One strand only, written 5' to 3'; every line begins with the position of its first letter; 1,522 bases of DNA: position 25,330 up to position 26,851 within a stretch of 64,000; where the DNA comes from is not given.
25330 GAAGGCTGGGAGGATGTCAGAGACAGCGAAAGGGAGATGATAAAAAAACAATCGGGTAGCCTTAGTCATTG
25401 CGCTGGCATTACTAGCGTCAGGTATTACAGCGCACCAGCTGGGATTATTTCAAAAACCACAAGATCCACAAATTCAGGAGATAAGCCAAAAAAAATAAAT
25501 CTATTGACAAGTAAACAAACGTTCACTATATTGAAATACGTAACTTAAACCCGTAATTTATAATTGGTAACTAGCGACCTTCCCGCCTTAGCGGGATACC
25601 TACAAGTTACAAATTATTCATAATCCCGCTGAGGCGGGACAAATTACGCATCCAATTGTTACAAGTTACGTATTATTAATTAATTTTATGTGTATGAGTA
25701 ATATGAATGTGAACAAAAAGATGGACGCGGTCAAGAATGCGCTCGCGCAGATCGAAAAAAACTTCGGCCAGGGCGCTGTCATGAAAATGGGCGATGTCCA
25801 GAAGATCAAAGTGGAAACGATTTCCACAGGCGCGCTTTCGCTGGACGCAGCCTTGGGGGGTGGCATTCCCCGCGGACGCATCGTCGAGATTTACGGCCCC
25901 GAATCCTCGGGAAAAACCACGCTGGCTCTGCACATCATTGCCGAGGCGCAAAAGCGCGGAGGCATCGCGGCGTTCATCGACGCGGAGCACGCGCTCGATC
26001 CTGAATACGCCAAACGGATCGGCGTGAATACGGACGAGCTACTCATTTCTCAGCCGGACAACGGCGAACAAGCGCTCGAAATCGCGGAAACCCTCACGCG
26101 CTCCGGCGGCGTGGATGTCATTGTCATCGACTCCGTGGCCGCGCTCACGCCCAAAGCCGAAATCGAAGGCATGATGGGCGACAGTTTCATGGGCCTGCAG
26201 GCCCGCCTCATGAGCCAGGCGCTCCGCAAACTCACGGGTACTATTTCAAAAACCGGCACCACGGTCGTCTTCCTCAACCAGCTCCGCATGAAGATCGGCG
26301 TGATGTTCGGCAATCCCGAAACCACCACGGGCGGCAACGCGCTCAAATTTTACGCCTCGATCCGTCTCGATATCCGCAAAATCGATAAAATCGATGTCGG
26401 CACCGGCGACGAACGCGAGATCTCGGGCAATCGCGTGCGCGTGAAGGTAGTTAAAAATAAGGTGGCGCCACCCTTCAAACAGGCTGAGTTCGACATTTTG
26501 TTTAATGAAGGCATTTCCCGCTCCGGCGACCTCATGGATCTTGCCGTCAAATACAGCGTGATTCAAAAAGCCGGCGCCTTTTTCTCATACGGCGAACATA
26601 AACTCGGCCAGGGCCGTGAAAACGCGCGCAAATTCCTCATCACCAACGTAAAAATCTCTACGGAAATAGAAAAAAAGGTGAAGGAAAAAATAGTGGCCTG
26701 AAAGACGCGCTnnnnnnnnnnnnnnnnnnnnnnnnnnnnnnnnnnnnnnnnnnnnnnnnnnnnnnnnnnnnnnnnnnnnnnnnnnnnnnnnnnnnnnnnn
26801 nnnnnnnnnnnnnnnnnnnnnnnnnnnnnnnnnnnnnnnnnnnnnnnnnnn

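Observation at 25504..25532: recA promoter carries a Gram-positive-type LexA box placed exactly in the -35/-10 spacer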

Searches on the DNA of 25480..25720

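Call 87: search_rna_families(source=window, start=25480, end=25720, threshold=evalue, max_evalue=1)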
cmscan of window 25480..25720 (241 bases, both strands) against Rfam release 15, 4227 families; matches with E-value up to 1: 0.
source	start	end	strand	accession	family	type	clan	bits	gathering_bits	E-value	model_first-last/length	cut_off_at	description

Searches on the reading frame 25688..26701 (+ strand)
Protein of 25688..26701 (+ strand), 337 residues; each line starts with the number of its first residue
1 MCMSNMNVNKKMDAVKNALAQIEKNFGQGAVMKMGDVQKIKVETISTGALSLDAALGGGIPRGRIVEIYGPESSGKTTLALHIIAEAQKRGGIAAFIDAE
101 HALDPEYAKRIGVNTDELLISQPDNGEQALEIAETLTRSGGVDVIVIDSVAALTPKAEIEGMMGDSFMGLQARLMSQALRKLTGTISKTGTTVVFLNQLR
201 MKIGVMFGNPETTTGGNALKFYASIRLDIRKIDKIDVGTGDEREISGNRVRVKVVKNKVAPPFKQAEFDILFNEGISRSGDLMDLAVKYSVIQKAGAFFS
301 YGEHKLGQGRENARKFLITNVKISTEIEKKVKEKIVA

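Call 15: find_related_loci(query=window:25688-26701:+, collection=genome_contigs, flank=2500)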
Query window:25688-26701:+ (337 aa) in genome_contigs; peptide patterns used: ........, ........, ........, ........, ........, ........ (x = any residue, [..] = any of these).
600 stretches matched a pattern (row limit reached: there are more); 596 encode a relative of the query (tblastn E <= 1e-3); the best 80 are kept; 80 distinct loci.
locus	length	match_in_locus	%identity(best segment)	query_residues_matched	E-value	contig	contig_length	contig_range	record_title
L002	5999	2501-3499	68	4-335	1e-154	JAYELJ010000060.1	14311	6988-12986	MAG: Patescibacteria group bacterium isolate MAG111 MAG111_60, whole genome shotgun sequence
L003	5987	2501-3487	68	11-332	5e-154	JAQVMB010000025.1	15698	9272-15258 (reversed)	MAG: Candidatus Peribacteraceae bacterium isolate STF1_123 NODE_10126_length_15698_cov_4.209042_Sandtown_F1, whole genom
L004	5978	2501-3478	68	3-332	2e-153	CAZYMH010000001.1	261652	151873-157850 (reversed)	MAG TPA_asm: uncultured Candidatus Saccharibacteria bacterium isolate SRP300315_co1_59 genome assembly, contig: NODE_9_l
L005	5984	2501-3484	66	3-334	3e-150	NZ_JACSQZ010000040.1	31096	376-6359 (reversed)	Clostridium gallinarum strain Sa3CUN1 NODE_40_length_31096_cov_38.036236, whole genome shotgun sequence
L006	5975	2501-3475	67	6-334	3e-150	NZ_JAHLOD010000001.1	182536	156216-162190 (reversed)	Clostridium bornimense strain N41 No41_ctg001, whole genome shotgun sequence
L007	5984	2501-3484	65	3-334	6e-150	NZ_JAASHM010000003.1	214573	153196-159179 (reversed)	Clostridium sp. K13 scaf_3, whole genome shotgun sequence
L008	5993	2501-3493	65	4-334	4e-149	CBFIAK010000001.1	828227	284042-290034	MAG: Patescibacteria group bacterium isolate Co_bin_206_indstr genome assembly, contig: Co_bin_206_indstr_c1, whole geno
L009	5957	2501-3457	67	11-333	1e-148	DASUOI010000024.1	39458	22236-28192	MAG TPA_asm: Candidatus Saccharimonadales bacterium isolate SMAG_U1624 k141_157688, whole genome shotgun sequence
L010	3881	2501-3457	67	11-332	6e-150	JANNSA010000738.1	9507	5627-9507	MAG: Hyphomicrobiaceae bacterium isolate SOY_31_metabat_286_sub SOY_31_k141_3255332, whole genome shotgun sequence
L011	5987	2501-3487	66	4-335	8e-148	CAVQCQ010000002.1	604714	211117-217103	MAG: uncultured Actinomycetota bacterium isolate MFD02360.bin.2.216 genome assembly, contig: contig_132, whole genome sh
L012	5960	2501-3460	66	11-333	1e-147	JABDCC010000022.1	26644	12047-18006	MAG: Alphaproteobacteria bacterium isolate BWOrgHeat_Nextera78_MAG7 3300020795.a:Ga0206962_1117, whole genome shotgun se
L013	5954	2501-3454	69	14-333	9e-148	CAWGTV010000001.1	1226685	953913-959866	MAG: uncultured delta proteobacterium isolate MFD09779.bin.1.259 genome assembly, contig: contig_12750, whole genome sho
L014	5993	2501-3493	65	1-335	2e-147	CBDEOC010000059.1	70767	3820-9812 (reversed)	MAG TPA_asm: uncultured Candidatus Saccharibacteria bacterium isolate SRR25048779_binner12_Refined_19 genome assembly, c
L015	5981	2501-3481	65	4-334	1e-147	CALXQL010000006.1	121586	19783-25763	MAG: uncultured Alphaproteobacteria bacterium isolate E19__bin253 genome assembly, contig: E19__k127_8262660, whole geno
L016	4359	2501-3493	65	1-335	5e-150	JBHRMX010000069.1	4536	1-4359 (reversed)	MAG: Candidatus Nanoperiomorbus sp. isolate 758__bin.8 NODE_4812_length_4536_cov_9.0000_ID_151153, whole genome shotgun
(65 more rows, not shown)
